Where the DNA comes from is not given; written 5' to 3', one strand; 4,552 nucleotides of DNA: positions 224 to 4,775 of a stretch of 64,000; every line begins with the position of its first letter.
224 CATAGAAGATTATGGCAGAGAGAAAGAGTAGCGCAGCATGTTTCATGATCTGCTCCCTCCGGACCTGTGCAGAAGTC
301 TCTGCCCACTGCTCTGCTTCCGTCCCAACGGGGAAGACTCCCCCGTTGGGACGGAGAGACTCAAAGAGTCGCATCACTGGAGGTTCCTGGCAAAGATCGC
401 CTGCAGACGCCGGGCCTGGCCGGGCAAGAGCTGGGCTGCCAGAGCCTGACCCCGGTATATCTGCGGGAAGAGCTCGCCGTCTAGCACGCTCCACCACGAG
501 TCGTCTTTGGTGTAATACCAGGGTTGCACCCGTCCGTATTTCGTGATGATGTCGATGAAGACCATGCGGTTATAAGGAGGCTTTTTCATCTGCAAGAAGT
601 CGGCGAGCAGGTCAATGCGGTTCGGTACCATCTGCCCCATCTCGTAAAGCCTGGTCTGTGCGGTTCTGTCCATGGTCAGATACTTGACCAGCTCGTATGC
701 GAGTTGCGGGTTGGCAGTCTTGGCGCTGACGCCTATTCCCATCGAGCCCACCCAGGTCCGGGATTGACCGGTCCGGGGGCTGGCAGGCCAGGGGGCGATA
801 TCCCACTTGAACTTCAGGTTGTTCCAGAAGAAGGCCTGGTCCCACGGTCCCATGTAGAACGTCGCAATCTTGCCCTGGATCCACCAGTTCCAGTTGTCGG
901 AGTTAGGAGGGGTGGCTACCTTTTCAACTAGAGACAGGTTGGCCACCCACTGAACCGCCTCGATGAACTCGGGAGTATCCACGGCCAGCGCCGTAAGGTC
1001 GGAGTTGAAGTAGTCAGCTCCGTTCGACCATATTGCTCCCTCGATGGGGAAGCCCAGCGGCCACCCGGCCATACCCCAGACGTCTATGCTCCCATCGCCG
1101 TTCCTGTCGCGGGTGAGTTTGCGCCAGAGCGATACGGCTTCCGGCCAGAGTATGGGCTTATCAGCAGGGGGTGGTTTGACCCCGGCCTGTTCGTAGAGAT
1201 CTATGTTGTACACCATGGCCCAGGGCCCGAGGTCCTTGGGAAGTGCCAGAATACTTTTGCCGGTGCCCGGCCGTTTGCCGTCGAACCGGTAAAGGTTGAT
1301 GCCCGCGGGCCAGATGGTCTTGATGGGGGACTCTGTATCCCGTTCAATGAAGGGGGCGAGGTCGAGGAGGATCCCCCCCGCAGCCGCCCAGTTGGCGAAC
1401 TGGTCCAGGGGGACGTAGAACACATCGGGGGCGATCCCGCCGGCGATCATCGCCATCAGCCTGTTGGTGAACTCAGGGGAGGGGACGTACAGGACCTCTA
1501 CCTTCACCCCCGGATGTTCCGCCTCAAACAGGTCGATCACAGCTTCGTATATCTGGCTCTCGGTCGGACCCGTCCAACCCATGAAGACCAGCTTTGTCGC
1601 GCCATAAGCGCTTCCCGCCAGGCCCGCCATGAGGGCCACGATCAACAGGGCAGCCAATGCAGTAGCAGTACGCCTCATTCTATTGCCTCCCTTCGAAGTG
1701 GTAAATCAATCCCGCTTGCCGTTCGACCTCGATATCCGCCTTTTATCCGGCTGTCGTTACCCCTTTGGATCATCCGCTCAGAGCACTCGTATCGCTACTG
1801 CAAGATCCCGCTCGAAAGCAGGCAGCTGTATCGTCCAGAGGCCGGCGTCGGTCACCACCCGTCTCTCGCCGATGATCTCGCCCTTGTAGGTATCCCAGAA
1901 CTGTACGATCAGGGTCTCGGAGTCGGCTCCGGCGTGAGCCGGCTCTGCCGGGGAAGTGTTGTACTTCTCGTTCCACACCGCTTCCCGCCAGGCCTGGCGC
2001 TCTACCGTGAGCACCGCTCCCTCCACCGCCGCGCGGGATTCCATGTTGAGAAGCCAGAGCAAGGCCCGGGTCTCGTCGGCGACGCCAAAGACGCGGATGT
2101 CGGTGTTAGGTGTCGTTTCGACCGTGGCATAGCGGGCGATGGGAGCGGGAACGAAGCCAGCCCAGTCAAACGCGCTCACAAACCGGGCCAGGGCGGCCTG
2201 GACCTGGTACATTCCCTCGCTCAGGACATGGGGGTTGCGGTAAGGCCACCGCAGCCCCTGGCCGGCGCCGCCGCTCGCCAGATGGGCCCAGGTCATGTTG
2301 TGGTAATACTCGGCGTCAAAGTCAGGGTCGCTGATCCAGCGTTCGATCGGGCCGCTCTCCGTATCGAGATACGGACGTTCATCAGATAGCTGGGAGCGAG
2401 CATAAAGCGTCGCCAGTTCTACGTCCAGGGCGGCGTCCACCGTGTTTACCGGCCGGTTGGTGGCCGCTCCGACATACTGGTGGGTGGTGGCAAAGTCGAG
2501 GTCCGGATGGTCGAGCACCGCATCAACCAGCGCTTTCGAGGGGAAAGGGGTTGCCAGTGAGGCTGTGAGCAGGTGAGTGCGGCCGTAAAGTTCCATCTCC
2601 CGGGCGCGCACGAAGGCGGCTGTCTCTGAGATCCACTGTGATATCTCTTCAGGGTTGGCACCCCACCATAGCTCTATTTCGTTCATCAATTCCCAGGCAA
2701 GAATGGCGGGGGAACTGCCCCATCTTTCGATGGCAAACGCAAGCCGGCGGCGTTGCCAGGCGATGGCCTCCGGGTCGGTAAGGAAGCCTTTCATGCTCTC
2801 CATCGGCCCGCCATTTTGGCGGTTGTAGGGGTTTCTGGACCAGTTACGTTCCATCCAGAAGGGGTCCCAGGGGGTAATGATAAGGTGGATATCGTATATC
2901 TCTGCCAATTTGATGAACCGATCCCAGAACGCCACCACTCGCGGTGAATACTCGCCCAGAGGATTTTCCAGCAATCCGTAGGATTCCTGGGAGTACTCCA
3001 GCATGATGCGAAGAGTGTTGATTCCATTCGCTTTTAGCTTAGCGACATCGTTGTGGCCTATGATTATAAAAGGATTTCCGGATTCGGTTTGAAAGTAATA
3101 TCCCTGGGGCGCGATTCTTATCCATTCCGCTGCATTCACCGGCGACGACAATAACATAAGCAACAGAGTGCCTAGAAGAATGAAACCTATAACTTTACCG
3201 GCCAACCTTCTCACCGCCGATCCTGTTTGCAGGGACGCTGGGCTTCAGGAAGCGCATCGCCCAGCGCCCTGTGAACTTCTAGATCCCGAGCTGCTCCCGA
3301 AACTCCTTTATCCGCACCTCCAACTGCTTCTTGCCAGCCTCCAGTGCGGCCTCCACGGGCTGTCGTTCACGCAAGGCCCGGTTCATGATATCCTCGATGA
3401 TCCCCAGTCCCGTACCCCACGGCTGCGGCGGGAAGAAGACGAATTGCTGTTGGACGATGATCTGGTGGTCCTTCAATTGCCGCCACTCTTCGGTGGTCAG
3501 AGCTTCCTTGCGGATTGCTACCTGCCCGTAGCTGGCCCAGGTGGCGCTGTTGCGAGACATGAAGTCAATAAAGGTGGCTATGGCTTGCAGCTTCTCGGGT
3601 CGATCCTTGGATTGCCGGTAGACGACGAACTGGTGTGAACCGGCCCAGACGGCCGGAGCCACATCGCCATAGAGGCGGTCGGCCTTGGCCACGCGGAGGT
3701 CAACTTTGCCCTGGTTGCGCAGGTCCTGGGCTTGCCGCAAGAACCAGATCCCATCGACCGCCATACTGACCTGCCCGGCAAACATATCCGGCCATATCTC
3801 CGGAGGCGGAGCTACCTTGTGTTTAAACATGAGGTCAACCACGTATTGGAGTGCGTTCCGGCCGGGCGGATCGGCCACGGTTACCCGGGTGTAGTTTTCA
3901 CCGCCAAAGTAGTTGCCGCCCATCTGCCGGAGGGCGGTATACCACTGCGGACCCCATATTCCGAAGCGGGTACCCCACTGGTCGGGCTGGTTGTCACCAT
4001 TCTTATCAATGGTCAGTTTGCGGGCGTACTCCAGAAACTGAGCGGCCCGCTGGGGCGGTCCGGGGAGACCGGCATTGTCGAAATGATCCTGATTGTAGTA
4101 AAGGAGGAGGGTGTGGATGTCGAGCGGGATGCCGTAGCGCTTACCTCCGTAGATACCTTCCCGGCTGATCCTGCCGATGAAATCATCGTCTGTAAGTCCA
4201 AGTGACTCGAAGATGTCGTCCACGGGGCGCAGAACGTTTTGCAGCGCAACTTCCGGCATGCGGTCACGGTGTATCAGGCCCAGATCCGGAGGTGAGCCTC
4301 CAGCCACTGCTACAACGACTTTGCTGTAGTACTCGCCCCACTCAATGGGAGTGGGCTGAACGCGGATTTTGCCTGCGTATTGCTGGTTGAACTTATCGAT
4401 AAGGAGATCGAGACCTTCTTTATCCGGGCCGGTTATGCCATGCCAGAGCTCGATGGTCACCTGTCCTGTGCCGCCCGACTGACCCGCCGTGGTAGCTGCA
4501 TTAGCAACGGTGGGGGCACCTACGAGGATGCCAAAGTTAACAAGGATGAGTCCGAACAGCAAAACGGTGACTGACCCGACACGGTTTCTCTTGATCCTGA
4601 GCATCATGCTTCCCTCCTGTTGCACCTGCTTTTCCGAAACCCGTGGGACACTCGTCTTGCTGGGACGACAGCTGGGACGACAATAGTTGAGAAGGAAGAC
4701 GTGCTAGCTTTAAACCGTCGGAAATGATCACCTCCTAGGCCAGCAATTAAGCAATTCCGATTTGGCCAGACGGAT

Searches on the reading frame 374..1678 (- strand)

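Call 48: search_protein_families(library=pfam, proteins=[window:374-1678:-], max_evalue=0.00001)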
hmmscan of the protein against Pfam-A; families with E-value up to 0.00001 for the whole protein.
window:374-1678:- (434 aa): 2 families
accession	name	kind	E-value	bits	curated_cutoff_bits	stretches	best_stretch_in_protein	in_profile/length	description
PF01547.30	SBP_bac_1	-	8.8e-33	115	26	1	40-335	4-301/307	Bacterial extracellular solute-binding protein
PF13416.11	SBP_bac_8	-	5.8e-25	89.1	27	1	47-354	2-262/279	Bacterial extracellular solute-binding protein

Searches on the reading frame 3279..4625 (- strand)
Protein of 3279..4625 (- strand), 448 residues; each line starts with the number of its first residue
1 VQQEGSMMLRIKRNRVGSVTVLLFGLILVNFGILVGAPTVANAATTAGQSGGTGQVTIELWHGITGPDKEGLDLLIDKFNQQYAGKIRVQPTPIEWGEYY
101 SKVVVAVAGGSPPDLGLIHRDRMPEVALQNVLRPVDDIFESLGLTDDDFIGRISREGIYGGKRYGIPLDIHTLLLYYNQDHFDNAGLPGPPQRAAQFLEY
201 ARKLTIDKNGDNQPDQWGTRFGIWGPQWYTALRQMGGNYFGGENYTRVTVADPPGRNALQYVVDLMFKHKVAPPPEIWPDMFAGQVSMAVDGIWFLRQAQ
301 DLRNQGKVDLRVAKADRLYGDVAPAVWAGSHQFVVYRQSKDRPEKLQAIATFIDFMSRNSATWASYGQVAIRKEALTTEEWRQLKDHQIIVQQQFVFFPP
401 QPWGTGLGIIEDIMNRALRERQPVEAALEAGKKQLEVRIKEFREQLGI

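Call 48: search_protein_families(library=pfam, proteins=[window:3279-4625:-], max_evalue=0.00001)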
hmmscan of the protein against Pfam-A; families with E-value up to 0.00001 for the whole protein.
window:3279-4625:- (448 aa): 2 families
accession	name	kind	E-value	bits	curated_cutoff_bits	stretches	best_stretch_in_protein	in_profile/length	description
PF01547.30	SBP_bac_1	-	1.7e-26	94.4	26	1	71-361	9-305/307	Bacterial extracellular solute-binding protein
PF13416.11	SBP_bac_8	-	1.5e-18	68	27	1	75-383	2-273/279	Bacterial extracellular solute-binding protein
